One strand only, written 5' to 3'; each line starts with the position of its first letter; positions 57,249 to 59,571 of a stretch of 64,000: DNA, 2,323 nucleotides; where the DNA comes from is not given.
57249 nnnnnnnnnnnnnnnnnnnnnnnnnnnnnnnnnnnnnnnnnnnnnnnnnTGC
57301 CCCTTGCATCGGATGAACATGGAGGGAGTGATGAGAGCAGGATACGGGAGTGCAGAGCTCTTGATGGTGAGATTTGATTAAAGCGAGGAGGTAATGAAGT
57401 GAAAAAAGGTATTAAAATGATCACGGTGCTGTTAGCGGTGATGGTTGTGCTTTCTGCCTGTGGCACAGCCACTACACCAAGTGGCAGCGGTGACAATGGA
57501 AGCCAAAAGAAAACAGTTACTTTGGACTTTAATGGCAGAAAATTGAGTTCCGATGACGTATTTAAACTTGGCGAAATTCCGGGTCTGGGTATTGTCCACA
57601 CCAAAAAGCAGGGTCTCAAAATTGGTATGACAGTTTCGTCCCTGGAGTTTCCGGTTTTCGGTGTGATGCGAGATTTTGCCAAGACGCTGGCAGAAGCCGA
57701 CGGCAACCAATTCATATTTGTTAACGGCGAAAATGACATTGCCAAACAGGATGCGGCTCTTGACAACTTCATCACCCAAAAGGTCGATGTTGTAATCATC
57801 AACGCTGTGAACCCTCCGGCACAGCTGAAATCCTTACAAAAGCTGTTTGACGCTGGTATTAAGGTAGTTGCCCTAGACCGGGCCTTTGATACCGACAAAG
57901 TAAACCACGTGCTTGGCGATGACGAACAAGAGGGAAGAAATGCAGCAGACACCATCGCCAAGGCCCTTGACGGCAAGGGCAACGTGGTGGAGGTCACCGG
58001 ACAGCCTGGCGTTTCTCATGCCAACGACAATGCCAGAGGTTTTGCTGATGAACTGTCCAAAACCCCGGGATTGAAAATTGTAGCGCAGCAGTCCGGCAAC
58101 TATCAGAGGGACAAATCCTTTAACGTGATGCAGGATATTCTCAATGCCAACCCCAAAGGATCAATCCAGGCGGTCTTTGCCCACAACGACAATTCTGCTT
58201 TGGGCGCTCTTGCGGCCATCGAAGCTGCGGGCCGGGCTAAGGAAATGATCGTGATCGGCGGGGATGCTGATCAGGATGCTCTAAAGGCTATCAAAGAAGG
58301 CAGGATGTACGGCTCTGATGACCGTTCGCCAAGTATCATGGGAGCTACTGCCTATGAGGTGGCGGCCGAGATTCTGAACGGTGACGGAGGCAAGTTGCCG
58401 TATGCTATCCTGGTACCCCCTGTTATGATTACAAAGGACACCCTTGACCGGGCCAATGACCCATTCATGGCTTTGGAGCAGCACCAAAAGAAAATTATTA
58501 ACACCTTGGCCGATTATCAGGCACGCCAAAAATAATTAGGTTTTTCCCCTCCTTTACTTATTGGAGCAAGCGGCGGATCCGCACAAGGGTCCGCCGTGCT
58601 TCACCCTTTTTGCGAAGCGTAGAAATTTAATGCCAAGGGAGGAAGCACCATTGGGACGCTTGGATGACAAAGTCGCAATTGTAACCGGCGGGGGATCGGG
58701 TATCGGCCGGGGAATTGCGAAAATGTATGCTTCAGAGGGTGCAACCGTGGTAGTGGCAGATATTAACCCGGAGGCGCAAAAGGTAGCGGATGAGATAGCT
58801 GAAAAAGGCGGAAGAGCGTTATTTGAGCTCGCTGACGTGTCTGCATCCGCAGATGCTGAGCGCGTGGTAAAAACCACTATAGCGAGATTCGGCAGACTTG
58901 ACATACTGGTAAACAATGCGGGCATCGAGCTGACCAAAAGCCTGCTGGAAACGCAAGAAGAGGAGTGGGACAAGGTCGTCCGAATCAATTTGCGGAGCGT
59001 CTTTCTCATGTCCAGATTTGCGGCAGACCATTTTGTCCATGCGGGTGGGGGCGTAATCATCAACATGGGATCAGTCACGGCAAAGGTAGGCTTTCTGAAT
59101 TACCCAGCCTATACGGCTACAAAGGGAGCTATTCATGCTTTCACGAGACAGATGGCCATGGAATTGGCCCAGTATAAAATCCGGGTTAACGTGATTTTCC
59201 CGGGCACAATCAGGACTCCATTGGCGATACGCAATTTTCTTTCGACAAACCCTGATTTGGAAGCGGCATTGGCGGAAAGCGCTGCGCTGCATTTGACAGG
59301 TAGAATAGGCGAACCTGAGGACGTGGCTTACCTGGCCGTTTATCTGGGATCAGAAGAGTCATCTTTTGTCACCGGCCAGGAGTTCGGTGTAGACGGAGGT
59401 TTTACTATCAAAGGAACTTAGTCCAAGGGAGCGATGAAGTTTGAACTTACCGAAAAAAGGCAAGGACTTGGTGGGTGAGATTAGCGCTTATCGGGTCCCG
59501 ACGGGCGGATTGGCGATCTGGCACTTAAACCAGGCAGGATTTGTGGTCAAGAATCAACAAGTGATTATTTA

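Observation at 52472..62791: LacI-controlled operon joins a ribose-type sugar importer to a lactonase/CoA-transferase/beta-oxidation-like enzyme set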

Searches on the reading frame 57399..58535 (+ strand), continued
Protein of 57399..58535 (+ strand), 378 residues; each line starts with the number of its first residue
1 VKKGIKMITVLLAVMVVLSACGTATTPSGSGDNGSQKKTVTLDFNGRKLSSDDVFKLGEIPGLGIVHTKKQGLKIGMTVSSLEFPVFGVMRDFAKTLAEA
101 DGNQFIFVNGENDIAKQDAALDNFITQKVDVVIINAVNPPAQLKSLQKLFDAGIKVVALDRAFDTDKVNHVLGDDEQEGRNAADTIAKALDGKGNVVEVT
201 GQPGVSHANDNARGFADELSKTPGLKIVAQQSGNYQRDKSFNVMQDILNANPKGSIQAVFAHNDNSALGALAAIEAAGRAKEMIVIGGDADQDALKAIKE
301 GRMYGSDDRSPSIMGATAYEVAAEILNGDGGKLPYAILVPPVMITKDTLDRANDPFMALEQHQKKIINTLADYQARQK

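Call 86: search_protein_families(library=ncbifam, proteins=[L097:4280-5764:+, L097:5931-7109:+, L096:11597-12775:+, L096:4121-4945:+, L096:2647-3684:+], max_evalue=1e-40)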
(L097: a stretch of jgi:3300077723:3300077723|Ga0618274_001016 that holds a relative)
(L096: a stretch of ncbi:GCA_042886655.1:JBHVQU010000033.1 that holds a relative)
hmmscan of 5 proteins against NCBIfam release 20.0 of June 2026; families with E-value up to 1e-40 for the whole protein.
L097:4280-5764:+ (494 aa): 36 families (the best 25 are shown)
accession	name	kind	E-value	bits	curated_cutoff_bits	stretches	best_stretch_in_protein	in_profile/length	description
TIGR01804.1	BADH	equivalog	5e-148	493.5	668.6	1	12-480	1-467/467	betaine-aldehyde dehydrogenase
NF009725.0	PRK13252.1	equivalog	1.8e-141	471.9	593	1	7-488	5-483/488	betaine-aldehyde dehydrogenase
TIGR02299.1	HpaE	equivalog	8.9e-138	459.9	638.35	1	11-488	3-480/488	5-carboxymethyl-2-hydroxymuconate semialdehyde dehydrogenase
NF010000.0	PRK13473.1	subfamily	1.3e-134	449.4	615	1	10-485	4-473/475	aminobutyraldehyde dehydrogenase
NF045736.1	PaDhStyDRhodo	equivalog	1.7e-131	439.1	800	1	10-483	4-476/479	phenylacetaldehyde dehydrogenase StyD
NF007352.0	PRK09847.1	equivalog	5.5e-131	437.5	850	1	11-484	22-491/495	aldehyde dehydrogenase PuuC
NF050026.1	AcaldDHExaC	equivalog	2.5e-125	419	900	1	7-482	14-491/503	acetaldehyde dehydrogenase ExaC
NF045735.1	PaDhStyDPseudo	equivalog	4.4e-124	414.8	850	1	11-483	5-480/483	phenylacetaldehyde dehydrogenase StyD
NF052305.1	DioxValDhHalo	equivalog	4.5e-120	401.8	750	1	9-482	5-479/483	2,5-dioxovalerate dehydrogenase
TIGR01780.1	SSADH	subfamily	1.9e-119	399.5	646.35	1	30-480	3-448/448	succinate-semialdehyde dehydrogenase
NF042993.1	AlphKGSA_gudD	equivalog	3.5e-119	398.7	770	1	8-483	3-479/481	alpha-ketoglutaric semialdehyde dehydrogenase GucD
TIGR03216.1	OH_muco_semi_DH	equivalog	6.9e-117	391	693.25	1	9-484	1-479/481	2-hydroxymuconic semialdehyde dehydrogenase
NF040648.1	lactal_redase_Meth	equivalog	2.8e-111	372.8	650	1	12-484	2-462/463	lactaldehyde dehydrogenase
NF007497.0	PRK10090.1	equivalog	3.1e-109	365.9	500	1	5-485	3-478/480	aldehyde dehydrogenase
NF040792.1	glyc_ald_dh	equivalog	4.1e-107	359.1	760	1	10-484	2-473/488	D-glyceraldehyde dehydrogenase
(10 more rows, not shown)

L097:5931-7109:+ (392 aa): 11 families
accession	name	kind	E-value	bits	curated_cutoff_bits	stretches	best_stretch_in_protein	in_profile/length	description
NF053866.1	CholDhdGbsBBac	equivalog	2.5e-115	385.2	550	1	7-388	11-390/392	choline dehydrogenase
TIGR02638.1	lactal_redase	equivalog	1.7e-111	372.7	523.15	1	15-385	11-379/379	lactaldehyde reductase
NF041833.1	Fe_ADH_ErcA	equivalog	1.8e-109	366.3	550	1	9-388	6-381/382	alcohol dehydrogenase-like regulatory protein ErcA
NF007911.0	PRK10624.1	equivalog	3.5e-106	355.4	537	1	15-387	12-380/382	lactaldehyde reductase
NF007363.0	PRK09860.1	equivalog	3.5e-92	309.5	581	1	5-387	3-381/383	L-threonine dehydrogenase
NF058672.1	4HyButDHCUPNE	equivalog_domain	6.7e-83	279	500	1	12-387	8-376/378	4-hydroxybutyrate dehydrogenase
NF010378.0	PRK13805.1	equivalog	1.1e-80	271.7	951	1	10-388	461-863/872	bifunctional acetaldehyde-CoA/alcohol dehydrogenase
NF050025.1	SulfAcetaldRedSarD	equivalog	9.3e-78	261.7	700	1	6-384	3-380/385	sulfoacetaldehyde reductase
NF011998.0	PRK15454.1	equivalog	1.6e-72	244.5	556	1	10-388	26-394/395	ethanolamine utilization ethanol dehydrogenase EutG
TIGR03405.1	Phn_Fe-ADH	equivalog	7.4e-57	192.7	423.7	1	12-365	5-345/355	iron-containing alcohol dehydrogenase PsrA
TIGR04266.1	NDMA_methanol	equivalog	9.8e-54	182.7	625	1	7-345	12-349/420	NDMA-dependent methanol dehydrogenase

L096:11597-12775:+ (392 aa): 11 families
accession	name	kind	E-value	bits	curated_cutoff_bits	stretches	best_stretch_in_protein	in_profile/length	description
NF053866.1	CholDhdGbsBBac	equivalog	1.4e-117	392.7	550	1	7-390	11-392/392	choline dehydrogenase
NF041833.1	Fe_ADH_ErcA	equivalog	1.1e-110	370.4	550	1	9-388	6-381/382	alcohol dehydrogenase-like regulatory protein ErcA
TIGR02638.1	lactal_redase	equivalog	1.4e-109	366.4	523.15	1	15-385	11-379/379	lactaldehyde reductase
NF007911.0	PRK10624.1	equivalog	1.7e-106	356.4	537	1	15-389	12-382/382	lactaldehyde reductase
NF007363.0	PRK09860.1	equivalog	1e-86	291.5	581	1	9-388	7-382/383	L-threonine dehydrogenase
NF058672.1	4HyButDHCUPNE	equivalog_domain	1.3e-82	278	500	1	12-387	8-376/378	4-hydroxybutyrate dehydrogenase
NF010378.0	PRK13805.1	equivalog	2.7e-82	277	951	1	15-391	466-866/872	bifunctional acetaldehyde-CoA/alcohol dehydrogenase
NF050025.1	SulfAcetaldRedSarD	equivalog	4.8e-82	275.9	700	1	12-386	9-382/385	sulfoacetaldehyde reductase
NF011998.0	PRK15454.1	equivalog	3e-70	236.9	556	1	17-388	33-394/395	ethanolamine utilization ethanol dehydrogenase EutG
TIGR03405.1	Phn_Fe-ADH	equivalog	1e-53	182.4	423.7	1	31-326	21-315/355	iron-containing alcohol dehydrogenase PsrA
TIGR04266.1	NDMA_methanol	equivalog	1.5e-52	178.8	625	1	16-345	21-349/420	NDMA-dependent methanol dehydrogenase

L096:4121-4945:+ (274 aa): 2 families
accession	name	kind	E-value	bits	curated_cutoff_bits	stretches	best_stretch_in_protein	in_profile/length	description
NF008598.0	PRK11565.1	equivalog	1.7e-84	283.2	425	1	9-269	7-268/275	2,5-didehydrogluconate reductase DkgA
NF008377.0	PRK11172.1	equivalog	1.4e-61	208.1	327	1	16-265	2-254/267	2,5-didehydrogluconate reductase DkgB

L096:2647-3684:+ (345 aa): 9 families
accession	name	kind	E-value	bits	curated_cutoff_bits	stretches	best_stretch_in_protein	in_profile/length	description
NF005830.0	PRK07729.1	equivalog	1.3e-138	461.6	546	1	1-338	1-337/343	glyceraldehyde-3-phosphate dehydrogenase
TIGR01534.1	GAPDH-I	equivalog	2.9e-116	388.3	367.2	1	4-325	1-329/330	type I glyceraldehyde-3-phosphate dehydrogenase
NF005641.0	PRK07403.1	equivalog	1.7e-106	356.2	616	1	4-334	3-335/337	type I glyceraldehyde-3-phosphate dehydrogenase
NF033735.1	G3PDH_Arsen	exception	3.7e-103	345.4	450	1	5-328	1-323/323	ArsJ-associated glyceraldehyde-3-phosphate dehydrogenase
NF010058.0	PRK13535.1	equivalog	2.2e-95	319.7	539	1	3-332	3-334/339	erythrose-4-phosphate dehydrogenase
NF006512.0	PRK08955.1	equivalog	8.9e-91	304.7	563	1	1-332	1-331/334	glyceraldehyde-3-phosphate dehydrogenase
TIGR01532.1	E4PD_g-proteo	equivalog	5e-88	295.5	530.55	1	4-325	1-324/325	erythrose-4-phosphate dehydrogenase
NF006139.0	PRK08289.1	equivalog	6.2e-83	279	431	1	7-333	133-471/480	glyceraldehyde-3-phosphate dehydrogenase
NF011954.0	PRK15425.1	equivalog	1.4e-75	254.5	662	1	2-329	2-327/331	glyceraldehyde-3-phosphate dehydrogenase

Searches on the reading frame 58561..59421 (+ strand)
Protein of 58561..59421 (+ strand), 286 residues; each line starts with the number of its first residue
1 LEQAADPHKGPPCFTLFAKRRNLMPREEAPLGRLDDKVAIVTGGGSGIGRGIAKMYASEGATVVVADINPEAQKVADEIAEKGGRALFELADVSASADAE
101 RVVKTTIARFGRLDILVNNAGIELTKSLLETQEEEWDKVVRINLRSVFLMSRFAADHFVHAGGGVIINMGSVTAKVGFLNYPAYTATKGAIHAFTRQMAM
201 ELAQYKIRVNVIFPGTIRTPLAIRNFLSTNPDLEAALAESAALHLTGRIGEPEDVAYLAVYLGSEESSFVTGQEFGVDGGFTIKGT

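Call 5: search_protein_families(library=pfam, proteins=[window:58561-59421:+])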
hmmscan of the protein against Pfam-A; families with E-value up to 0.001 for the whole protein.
window:58561-59421:+ (286 aa): 6 families
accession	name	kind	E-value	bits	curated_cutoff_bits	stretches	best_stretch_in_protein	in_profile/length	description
PF13561.12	adh_short_C2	-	5.3e-67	226.3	27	1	46-282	6-236/236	Enoyl-(Acyl carrier protein) reductase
PF00106.31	adh_short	-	8.7e-60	202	26.6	1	37-222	1-187/195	short chain dehydrogenase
PF08659.16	KR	-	4.4e-11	43.5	22.6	1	40-199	4-164/180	KR domain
PF23441.1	SDR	-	4.4e-09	36.5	27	1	99-281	76-255/258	SDR-like rossmann domain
PF02737.24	3HCDH_N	-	0.00037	20.9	22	1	38-96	2-58/180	3-hydroxyacyl-CoA dehydrogenase, NAD binding domain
PF01370.27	Epimerase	-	0.0008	19.3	20.9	1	40-167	2-119/240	NAD dependent epimerase/dehydratase family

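Call 6: search_protein_families(library=ncbifam, proteins=[window:58561-59421:+])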
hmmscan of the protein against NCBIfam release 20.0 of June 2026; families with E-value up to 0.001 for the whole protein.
window:58561-59421:+ (286 aa): 235 families (the best 25 are shown)
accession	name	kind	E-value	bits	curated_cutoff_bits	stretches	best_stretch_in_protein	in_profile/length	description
NF004791.0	PRK06138.1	equivalog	6e-78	261.6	312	1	33-283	2-251/252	SDR family oxidoreductase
NF005559.1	PRK07231.1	subfamily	7.8e-77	258.1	215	1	33-282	1-248/249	glucose 1-dehydrogenase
NF004818.0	PRK06172.1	equivalog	2.1e-66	223.9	336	1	33-282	4-251/253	SDR family oxidoreductase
NF004198.0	PRK05653.1-3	equivalog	2.8e-65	220.2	296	1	34-282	5-247/248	3-oxoacyl-ACP reductase FabG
NF052562.1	RADHDNL4305835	equivalog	4.6e-65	219.5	400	1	32-283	3-251/252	NADP-dependent (R)-specific alcohol dehydrogenase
NF052558.1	MBtsdlDhBudC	equivalog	7.9e-65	218.9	270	1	35-282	2-242/250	meso-2,3-butanediol dehydrogenase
NF006493.1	PRK08936.1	subfamily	2.8e-62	210.3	420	1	34-283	5-252/261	glucose-1-dehydrogenase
NF005309.0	PRK06841.1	subfamily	2.6e-60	204.1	286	1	34-284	13-255/255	GolD/DthD family dehydrogenase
NF009466.0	PRK12826.1-2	subfamily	4.2e-60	203.3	222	1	36-281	3-244/248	3-oxoacyl-ACP reductase FabG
NF009093.0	PRK12429.1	subfamily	4.7e-60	203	258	1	34-283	3-258/259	3-hydroxybutyrate dehydrogenase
NF053701.1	CsHdxCHCADhChcB2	equivalog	2.1e-59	201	350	1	34-283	1-244/245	cis-4-hydroxycyclohexanecarboxylate dehydrogenase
TIGR01830.1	3oxo_ACP_reduc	equivalog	1.2e-58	198.7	297.75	1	39-281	1-238/239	3-oxoacyl-[acyl-carrier-protein] reductase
NF006080.0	PRK08226.1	equivalog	3.1e-58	197.3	356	1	32-284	2-256/263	SDR family oxidoreductase UcpA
NF005469.0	PRK07063.1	equivalog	4.1e-57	193.7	306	1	32-281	3-254/260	SDR family oxidoreductase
NF005681.0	PRK07478.1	subfamily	4.4e-57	193.4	267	1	33-284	3-252/254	SDR family oxidoreductase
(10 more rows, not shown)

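Call 34: search_solved_structures(query=window:58651-59421:+, max_evalue=1e-40)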
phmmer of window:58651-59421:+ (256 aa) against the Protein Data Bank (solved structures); distinct sequences matched with E-value up to 1e-40: 67 (the best 60 are shown).
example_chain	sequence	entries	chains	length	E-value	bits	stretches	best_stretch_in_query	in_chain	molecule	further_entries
2et6_A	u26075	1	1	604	9.5e-57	195.4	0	4-250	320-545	(3R)-hydroxyacyl-CoA dehydrogenase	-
4dqx_A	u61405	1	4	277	3.4e-53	183.8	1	4-253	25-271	Probable oxidoreductase protein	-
5itv_A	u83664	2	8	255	3.6e-53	183.7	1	3-253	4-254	Dihydroanticapsin 7-dehydrogenase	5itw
4ni5_A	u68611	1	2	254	2.2e-52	181.2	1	3-253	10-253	Oxidoreductase, short-chain dehydrogenase/reductase family protein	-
5x8h_A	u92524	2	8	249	3.5e-51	177.2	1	1-252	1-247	Short-chain dehydrogenase reductase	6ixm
7sub_A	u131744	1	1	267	2.9e-47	164.4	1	1-252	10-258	3-oxoacyl-reductase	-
8y7r_A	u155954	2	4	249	4.2e-47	163.8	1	4-252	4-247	NAD(P)-dependent dehydrogenase (Short-subunit alcohol dehydrogenase family)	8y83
4wec_A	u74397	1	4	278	2.1e-46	161.5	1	3-252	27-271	Short chain dehydrogenase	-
2d1y_A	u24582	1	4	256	2.4e-46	161.4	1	2-253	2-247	hypothetical protein TT0321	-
1zjy_A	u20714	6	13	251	3.7e-46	160.8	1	2-253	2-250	R-specific alcohol dehydrogenase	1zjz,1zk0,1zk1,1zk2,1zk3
4ure_A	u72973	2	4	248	6.2e-46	160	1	4-252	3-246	CYCLOHEXANOL DEHYDROGENASE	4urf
1rwb_A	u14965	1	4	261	6.7e-46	159.9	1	4-253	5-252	Glucose 1-dehydrogenase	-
1gee_A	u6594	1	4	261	1.3e-45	158.9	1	4-253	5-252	GLUCOSE 1-DEHYDROGENASE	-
6y0s_AAA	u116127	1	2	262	1.4e-45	158.9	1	2-253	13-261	R-specific alcohol dehydrogenase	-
6y15_A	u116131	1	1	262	1.9e-45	158.4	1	2-253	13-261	R-specific alcohol dehydrogenase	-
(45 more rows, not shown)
